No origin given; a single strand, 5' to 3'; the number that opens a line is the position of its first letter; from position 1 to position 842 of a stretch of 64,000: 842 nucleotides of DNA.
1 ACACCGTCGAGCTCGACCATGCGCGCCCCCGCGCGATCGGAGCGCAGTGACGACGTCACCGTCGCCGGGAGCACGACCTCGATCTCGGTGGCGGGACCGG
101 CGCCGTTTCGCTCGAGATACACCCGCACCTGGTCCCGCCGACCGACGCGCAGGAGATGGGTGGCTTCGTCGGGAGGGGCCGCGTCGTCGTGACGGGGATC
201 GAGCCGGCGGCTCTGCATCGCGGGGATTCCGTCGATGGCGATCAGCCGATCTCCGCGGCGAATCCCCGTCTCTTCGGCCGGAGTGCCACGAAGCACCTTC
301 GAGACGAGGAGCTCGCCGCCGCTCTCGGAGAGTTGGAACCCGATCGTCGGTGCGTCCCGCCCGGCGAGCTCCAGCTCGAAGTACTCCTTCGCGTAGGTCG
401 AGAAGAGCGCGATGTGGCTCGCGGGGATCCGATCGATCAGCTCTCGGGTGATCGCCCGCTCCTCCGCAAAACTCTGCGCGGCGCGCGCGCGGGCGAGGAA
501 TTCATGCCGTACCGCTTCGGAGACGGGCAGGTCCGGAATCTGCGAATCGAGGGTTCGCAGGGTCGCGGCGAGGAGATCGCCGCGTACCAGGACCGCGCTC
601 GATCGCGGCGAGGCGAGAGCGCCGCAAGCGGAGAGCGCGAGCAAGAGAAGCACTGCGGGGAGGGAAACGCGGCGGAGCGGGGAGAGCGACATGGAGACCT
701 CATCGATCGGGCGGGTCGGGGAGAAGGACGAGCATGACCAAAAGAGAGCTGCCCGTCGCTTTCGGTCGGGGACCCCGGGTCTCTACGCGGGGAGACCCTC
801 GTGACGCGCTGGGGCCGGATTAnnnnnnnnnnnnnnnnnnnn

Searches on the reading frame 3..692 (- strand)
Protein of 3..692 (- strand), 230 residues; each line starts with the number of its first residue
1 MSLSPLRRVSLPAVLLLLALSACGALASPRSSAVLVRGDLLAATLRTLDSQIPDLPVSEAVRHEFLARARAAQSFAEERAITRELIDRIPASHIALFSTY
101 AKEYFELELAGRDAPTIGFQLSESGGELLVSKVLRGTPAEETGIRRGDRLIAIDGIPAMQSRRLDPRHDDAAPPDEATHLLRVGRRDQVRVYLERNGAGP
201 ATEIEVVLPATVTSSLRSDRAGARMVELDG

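Call 14: search_protein_families(library=pfam, proteins=[window:3-692:-], max_evalue=0.0001)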
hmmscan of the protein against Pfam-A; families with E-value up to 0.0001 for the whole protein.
window:3-692:- (230 aa): 3 families
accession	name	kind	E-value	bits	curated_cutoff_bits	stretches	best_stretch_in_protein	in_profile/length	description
PF17820.7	PDZ_6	-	1.7e-07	31.3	27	1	130-159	2-31/54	PDZ domain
PF13180.12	PDZ_2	-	5.7e-07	30.2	27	1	115-173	1-59/80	PDZ domain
PF00595.29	PDZ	-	5.9e-07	30.2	23.2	1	117-158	12-57/81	PDZ domain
